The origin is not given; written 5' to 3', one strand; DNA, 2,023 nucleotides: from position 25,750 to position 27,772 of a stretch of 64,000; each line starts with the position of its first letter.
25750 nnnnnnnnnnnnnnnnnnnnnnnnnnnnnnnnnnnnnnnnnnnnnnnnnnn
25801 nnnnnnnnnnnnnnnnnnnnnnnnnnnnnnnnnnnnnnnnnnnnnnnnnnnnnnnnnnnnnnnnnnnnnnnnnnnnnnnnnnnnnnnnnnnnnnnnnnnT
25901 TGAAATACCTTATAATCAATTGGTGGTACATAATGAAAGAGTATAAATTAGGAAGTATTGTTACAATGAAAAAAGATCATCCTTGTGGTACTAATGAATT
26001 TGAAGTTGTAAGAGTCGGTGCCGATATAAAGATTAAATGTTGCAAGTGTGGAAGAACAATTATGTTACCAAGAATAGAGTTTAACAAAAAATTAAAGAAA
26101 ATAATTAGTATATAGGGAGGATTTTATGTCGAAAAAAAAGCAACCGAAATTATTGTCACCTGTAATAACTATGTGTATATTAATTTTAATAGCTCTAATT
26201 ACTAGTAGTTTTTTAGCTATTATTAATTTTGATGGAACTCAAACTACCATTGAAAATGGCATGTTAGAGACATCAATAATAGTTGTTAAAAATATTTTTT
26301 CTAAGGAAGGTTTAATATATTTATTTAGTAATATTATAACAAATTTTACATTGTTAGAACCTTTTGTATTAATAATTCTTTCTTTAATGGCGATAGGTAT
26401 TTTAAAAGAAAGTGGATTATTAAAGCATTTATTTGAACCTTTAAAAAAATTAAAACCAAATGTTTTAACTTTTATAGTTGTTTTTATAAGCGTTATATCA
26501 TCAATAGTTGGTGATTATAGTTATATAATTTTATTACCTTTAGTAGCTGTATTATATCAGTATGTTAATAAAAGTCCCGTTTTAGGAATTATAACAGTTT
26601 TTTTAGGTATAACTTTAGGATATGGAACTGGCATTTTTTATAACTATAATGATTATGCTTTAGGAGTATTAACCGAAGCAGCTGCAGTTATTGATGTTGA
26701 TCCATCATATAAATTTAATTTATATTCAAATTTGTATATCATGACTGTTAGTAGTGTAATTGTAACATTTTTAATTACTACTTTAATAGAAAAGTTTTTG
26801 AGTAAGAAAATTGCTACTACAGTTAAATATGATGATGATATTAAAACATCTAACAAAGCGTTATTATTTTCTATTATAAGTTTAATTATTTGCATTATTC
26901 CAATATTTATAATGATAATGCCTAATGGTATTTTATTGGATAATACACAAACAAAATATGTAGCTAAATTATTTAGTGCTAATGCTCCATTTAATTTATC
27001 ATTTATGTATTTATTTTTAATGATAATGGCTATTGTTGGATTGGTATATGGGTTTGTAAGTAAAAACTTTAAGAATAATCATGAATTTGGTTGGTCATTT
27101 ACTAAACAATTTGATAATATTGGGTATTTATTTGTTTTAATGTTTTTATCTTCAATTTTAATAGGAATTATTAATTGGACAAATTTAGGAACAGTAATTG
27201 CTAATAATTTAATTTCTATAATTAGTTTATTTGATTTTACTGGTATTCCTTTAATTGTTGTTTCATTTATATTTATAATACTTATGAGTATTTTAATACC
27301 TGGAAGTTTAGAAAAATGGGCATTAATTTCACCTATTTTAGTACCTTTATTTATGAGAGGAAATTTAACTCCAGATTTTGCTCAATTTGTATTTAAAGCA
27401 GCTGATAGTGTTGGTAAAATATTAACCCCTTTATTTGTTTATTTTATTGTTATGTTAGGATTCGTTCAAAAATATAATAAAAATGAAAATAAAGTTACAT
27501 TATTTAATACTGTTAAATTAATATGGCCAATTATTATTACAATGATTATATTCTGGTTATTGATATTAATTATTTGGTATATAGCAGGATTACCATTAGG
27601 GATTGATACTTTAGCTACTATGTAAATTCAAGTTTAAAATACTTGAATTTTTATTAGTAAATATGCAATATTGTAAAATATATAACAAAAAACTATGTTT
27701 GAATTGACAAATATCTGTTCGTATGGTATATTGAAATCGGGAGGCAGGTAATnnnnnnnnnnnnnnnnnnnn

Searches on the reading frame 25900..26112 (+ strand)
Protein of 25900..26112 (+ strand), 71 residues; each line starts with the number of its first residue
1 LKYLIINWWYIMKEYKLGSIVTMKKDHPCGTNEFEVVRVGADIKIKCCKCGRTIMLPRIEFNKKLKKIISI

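Call 3: search_protein_families(library=pfam, proteins=[window:25900-26112:+], max_evalue=1)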
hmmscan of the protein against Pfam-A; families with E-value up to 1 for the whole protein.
window:25900-26112:+ (71 aa): 2 families
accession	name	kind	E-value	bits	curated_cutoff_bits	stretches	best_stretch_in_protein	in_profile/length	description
PF06107.17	DUF951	-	3.2e-28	97.9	25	1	15-69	1-55/55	Bacterial protein of unknown function (DUF951)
PF01258.23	zf-dskA_traR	-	0.024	15.1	24.9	1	45-61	5-20/36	Prokaryotic dksA/traR C4-type zinc finger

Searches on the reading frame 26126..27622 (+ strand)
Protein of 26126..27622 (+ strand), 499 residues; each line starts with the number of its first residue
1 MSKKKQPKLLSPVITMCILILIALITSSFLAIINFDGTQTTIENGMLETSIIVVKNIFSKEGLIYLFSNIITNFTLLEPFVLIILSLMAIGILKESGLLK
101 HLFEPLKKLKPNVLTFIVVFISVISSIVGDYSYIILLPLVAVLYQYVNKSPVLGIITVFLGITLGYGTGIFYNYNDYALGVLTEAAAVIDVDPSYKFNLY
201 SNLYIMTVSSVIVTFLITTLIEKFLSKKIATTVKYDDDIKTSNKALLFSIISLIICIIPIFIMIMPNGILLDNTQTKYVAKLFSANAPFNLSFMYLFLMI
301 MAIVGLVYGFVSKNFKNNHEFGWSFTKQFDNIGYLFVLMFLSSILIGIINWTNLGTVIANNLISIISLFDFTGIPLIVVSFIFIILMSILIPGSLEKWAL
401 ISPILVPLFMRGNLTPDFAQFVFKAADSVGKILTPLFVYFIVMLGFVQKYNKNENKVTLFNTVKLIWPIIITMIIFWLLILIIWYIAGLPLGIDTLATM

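Call 3: search_protein_families(library=pfam, proteins=[window:26126-27622:+], max_evalue=1)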
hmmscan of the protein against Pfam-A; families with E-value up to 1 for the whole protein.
window:26126-27622:+ (499 aa): 1 family
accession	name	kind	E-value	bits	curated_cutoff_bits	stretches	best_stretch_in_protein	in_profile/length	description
PF03806.19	ABG_transport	-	1.4e-79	268.1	27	1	8-496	12-499/502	AbgT putative transporter family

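Call 60: find_related_loci(query=window:26126-27622:+, collection=metagenome_contigs, flank=4000)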
Query window:26126-27622:+ (499 aa) in metagenome_contigs; peptide patterns used: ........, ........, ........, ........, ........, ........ (x = any residue, [..] = any of these).
186 stretches matched a pattern; 5 encode a relative of the query (tblastn E <= 1e-3); 5 distinct loci.
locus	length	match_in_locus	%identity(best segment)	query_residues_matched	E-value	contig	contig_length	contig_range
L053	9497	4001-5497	97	1-499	0e+0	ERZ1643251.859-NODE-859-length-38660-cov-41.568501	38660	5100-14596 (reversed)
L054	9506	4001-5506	71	2-499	0e+0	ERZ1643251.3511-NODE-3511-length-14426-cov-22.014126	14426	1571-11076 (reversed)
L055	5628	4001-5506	70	2-499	0e+0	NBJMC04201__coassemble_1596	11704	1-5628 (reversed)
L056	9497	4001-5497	55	1-499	2e-171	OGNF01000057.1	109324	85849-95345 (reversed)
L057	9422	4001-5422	29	8-492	2e-52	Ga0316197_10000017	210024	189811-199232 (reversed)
